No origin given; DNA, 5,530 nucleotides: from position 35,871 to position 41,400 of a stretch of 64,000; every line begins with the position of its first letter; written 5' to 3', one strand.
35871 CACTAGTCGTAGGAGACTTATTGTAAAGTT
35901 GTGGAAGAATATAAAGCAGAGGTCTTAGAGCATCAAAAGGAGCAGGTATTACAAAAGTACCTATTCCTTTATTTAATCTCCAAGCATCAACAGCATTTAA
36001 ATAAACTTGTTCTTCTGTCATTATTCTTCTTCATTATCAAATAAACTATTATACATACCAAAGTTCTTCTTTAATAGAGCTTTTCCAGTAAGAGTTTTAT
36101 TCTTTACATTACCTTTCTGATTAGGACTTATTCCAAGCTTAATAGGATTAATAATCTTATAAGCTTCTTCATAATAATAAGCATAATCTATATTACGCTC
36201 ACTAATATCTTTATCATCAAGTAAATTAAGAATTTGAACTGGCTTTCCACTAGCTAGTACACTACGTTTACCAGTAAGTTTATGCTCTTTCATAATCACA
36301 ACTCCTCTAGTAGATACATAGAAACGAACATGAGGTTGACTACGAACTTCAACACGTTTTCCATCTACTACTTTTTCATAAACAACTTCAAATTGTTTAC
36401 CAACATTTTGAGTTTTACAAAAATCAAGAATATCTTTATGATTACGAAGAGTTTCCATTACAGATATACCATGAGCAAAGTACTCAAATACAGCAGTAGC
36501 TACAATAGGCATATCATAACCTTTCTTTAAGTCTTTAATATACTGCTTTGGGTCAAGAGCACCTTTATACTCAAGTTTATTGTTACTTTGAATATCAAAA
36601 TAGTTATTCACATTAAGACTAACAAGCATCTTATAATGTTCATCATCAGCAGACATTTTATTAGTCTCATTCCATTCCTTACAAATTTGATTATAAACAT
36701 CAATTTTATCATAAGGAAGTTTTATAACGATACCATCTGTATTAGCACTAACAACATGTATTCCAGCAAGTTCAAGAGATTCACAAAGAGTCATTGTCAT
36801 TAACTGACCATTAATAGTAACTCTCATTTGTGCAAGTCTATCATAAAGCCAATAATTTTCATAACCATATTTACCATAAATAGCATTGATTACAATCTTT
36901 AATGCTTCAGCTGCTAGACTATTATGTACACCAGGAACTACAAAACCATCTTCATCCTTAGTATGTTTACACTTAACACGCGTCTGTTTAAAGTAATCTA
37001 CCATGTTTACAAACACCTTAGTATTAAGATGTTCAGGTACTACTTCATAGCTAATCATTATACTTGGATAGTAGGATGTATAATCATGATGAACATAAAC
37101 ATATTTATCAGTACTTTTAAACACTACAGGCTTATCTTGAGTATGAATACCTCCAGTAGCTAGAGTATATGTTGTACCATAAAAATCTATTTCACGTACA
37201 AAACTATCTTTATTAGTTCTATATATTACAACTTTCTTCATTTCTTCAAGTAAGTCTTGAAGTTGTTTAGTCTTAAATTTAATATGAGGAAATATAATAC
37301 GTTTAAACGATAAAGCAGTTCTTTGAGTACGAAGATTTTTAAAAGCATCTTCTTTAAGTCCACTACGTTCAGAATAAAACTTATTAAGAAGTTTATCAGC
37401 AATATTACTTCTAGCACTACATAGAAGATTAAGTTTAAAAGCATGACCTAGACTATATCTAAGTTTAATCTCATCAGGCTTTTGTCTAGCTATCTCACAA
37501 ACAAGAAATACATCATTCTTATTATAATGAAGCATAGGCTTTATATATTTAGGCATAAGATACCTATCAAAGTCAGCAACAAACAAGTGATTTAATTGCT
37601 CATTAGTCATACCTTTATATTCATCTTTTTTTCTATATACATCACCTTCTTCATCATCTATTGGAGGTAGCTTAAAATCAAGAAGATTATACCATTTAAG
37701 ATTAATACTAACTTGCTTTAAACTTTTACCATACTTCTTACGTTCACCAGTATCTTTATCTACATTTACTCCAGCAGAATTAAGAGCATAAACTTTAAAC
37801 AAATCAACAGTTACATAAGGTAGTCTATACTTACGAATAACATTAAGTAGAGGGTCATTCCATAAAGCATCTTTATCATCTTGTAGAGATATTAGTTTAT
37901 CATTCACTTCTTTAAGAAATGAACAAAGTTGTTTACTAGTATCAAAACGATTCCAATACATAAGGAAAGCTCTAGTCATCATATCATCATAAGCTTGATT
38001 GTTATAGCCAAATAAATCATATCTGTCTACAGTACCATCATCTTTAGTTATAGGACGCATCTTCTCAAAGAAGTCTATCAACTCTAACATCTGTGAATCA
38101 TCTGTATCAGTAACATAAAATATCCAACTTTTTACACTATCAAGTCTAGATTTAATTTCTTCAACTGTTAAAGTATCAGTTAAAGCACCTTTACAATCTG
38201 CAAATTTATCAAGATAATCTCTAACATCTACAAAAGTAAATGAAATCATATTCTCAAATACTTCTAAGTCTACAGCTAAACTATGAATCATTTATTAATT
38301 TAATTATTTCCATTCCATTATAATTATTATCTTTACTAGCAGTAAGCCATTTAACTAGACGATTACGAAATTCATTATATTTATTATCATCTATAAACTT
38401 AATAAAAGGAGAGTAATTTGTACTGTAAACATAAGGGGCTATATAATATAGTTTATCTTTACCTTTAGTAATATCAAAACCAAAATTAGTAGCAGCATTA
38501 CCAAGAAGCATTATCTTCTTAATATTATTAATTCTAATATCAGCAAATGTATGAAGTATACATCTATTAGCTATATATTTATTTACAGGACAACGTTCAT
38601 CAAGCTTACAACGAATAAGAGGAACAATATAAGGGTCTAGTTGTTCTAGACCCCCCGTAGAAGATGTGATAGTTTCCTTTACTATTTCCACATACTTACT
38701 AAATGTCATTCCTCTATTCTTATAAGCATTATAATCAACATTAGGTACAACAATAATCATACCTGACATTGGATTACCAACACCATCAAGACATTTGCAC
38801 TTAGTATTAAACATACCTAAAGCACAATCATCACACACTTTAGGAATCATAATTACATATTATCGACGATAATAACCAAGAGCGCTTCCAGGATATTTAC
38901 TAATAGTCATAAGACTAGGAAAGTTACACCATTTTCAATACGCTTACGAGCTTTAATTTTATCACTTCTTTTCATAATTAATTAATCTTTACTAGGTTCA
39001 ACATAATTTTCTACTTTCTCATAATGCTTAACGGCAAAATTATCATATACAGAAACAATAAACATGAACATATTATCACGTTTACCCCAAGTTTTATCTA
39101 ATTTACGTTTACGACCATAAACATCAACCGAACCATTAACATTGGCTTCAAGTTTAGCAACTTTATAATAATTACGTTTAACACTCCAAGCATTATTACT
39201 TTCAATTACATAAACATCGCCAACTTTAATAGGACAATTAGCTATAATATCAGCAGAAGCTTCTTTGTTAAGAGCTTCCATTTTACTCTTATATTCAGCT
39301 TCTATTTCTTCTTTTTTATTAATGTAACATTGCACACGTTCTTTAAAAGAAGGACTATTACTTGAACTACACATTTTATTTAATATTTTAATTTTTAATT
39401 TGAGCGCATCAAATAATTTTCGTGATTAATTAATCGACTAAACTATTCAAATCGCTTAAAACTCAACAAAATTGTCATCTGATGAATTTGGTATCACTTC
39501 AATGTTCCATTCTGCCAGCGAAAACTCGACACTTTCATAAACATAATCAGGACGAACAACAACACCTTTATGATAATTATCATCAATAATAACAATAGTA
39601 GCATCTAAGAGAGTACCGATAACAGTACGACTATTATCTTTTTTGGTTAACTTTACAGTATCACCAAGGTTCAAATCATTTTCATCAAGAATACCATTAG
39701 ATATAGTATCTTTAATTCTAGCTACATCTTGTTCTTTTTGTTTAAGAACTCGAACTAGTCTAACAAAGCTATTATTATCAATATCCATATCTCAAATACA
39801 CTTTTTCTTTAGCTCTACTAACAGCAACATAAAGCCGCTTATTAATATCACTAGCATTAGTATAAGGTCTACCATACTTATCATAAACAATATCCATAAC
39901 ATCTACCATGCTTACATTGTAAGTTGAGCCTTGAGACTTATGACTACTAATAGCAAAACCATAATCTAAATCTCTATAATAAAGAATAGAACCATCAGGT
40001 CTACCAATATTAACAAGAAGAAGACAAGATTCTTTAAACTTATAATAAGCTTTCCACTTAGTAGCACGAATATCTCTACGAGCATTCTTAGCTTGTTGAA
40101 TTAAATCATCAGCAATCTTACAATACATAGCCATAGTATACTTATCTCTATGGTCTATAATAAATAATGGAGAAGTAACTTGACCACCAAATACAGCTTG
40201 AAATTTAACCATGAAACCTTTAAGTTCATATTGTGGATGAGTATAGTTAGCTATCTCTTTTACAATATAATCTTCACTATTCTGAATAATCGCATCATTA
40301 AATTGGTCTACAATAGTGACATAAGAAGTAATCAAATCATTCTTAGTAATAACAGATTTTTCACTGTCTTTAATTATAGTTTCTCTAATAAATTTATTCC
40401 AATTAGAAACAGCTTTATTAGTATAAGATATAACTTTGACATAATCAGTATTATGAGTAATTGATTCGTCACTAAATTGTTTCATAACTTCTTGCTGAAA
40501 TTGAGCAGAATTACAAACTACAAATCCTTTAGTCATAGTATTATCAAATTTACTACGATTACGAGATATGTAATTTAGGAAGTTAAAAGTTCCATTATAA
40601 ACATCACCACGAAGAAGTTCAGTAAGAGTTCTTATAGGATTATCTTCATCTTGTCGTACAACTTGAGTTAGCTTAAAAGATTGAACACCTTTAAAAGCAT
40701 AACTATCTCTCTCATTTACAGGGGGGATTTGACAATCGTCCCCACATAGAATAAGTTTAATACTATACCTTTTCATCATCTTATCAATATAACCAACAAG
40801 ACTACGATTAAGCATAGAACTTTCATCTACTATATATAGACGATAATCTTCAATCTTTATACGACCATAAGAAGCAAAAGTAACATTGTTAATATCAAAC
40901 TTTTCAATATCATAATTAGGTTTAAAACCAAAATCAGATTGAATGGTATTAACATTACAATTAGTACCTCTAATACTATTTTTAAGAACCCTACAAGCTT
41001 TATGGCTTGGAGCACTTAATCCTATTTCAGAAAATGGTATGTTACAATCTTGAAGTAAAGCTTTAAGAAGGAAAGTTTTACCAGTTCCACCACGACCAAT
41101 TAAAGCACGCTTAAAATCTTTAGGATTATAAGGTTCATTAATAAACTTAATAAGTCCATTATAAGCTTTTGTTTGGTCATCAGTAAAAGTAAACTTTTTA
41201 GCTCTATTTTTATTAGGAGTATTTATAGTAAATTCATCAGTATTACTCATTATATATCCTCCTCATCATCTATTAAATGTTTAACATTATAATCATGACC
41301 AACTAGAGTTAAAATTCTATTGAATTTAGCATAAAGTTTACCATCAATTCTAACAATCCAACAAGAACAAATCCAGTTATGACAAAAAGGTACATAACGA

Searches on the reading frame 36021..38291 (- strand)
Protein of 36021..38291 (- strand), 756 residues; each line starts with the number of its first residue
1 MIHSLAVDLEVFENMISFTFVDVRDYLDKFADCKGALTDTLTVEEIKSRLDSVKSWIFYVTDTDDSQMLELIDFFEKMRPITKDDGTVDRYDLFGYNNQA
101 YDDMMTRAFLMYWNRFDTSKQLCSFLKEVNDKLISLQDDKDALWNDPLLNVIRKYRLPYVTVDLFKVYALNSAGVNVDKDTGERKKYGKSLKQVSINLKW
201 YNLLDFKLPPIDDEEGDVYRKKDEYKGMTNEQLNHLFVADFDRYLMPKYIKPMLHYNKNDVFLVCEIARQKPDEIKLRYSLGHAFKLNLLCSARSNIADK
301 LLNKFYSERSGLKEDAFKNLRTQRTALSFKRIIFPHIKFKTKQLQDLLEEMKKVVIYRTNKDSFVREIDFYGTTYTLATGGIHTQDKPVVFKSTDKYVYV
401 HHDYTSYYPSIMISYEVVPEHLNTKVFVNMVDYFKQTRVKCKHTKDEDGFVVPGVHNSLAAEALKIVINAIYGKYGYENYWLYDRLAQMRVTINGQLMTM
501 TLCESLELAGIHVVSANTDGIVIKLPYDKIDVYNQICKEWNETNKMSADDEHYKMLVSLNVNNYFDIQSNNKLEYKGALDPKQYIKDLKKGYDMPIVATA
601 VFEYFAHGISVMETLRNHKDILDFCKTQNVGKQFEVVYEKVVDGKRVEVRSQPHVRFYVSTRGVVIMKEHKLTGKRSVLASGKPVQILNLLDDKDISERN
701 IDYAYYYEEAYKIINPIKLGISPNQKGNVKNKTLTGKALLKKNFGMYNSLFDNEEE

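Call 59: search_protein_families(library=pfam, proteins=[window:36021-38291:-], max_evalue=0.001)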
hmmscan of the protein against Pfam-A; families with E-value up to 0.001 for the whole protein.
window:36021-38291:- (756 aa): 1 family
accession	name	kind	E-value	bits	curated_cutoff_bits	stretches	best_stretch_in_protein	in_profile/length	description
PF00136.26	DNA_pol_B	-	0.00071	18.9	23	0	463-519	156-230/453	DNA polymerase family B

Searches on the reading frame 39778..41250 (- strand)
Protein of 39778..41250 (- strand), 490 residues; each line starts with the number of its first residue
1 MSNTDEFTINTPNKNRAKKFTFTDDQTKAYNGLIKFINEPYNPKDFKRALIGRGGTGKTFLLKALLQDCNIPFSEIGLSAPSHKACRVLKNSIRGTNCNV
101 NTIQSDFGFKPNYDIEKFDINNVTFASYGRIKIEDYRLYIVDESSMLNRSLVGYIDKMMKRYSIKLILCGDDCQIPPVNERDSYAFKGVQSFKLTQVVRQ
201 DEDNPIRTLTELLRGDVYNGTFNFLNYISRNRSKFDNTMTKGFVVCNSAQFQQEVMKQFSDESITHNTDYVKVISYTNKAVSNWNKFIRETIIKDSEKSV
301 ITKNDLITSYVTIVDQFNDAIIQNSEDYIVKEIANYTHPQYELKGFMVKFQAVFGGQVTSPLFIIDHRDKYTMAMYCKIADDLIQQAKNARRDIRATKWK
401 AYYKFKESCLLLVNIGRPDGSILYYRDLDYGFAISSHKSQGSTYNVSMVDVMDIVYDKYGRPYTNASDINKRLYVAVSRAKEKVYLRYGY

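Call 59: search_protein_families(library=pfam, proteins=[window:39778-41250:-], max_evalue=0.001)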
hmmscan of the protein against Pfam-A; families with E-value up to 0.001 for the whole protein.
window:39778-41250:- (490 aa): 5 families
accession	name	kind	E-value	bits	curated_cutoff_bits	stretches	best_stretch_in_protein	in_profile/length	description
PF13604.12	AAA_30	-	1.2e-17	64.8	27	1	48-217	21-173/191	AAA domain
PF13245.12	AAA_19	-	1.4e-11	45.2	25.1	1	49-178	15-132/134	AAA domain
PF05970.20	PIF1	-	6.1e-09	36.2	25.9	1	23-203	3-192/223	PIF1-like helicase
PF13538.12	UvrD_C_2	-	6.5e-07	29.6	27.4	1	431-486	2-51/52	UvrD-like helicase C-terminal domain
PF01443.25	Viral_helicase1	-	1.3e-06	28.8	21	1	52-186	5-108/228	Viral superfamily 1 RNA helicase core domain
